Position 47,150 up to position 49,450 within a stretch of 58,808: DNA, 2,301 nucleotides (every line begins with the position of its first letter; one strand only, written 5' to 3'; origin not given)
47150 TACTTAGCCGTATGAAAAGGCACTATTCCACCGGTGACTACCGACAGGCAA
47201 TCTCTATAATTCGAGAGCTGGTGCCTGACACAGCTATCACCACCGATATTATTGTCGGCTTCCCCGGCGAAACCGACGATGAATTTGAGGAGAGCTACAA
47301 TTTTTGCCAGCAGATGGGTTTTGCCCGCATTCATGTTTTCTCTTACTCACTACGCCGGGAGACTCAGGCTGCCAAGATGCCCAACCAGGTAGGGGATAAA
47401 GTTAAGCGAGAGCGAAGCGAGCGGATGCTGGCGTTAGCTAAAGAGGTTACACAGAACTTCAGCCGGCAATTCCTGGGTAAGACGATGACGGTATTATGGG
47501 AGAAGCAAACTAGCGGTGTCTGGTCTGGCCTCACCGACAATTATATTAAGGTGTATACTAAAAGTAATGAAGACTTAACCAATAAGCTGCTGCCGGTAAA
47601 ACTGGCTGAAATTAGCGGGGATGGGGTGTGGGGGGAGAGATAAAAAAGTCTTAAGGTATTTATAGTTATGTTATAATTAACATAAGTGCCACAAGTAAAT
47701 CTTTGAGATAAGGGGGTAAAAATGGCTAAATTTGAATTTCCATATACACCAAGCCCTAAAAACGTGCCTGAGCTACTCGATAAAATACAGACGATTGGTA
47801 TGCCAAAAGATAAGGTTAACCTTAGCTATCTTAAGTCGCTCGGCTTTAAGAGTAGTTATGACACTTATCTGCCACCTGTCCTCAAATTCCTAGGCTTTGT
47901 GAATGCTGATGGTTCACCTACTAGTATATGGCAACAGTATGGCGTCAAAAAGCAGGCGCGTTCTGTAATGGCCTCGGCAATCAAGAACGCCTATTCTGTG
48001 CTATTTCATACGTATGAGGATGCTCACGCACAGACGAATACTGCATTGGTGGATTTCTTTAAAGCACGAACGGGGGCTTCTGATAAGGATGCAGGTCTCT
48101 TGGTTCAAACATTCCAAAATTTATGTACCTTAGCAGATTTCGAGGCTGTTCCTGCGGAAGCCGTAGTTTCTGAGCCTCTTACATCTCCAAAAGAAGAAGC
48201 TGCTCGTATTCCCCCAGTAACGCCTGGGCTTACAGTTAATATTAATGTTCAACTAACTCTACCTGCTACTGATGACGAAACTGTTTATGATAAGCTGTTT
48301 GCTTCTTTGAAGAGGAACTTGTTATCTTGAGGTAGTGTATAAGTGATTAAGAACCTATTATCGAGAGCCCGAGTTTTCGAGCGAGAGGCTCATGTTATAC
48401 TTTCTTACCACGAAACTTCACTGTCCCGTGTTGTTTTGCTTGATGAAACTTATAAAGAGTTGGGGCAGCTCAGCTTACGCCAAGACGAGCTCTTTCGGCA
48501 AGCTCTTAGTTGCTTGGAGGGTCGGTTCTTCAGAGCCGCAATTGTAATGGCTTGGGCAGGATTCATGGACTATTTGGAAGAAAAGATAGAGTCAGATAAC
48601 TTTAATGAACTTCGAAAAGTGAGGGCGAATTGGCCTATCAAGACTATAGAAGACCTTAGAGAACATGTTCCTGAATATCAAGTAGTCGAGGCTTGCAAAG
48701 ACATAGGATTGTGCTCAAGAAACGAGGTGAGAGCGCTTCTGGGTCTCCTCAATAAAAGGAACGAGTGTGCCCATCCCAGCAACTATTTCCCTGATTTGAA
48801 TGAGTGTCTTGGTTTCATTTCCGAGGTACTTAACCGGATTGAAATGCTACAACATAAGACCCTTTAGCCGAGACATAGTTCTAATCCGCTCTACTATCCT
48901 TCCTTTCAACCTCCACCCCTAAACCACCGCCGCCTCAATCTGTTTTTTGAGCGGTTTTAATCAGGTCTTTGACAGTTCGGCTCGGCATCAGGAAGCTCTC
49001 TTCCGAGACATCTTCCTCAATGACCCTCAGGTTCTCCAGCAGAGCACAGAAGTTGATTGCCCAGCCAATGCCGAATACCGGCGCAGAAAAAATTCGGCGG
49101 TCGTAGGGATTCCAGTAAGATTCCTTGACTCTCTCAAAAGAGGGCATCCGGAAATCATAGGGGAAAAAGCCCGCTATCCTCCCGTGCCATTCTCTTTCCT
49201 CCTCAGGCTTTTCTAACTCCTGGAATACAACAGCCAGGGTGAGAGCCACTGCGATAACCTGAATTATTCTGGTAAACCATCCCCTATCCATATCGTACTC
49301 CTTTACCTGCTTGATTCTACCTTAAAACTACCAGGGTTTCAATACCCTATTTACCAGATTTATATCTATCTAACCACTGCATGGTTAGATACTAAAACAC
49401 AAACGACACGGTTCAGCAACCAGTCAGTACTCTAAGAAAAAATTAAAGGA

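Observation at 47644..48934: DUF5343-like + HEPN (Rx4H) two-gene cassette with its own promoter: candidate uncharacterised toxin/defence module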

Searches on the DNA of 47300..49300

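Call 100: search_rna_families(source=window, start=47300, end=49300, threshold=evalue, max_evalue=1)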
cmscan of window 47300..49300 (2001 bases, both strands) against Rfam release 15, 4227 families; matches with E-value up to 1: 0.
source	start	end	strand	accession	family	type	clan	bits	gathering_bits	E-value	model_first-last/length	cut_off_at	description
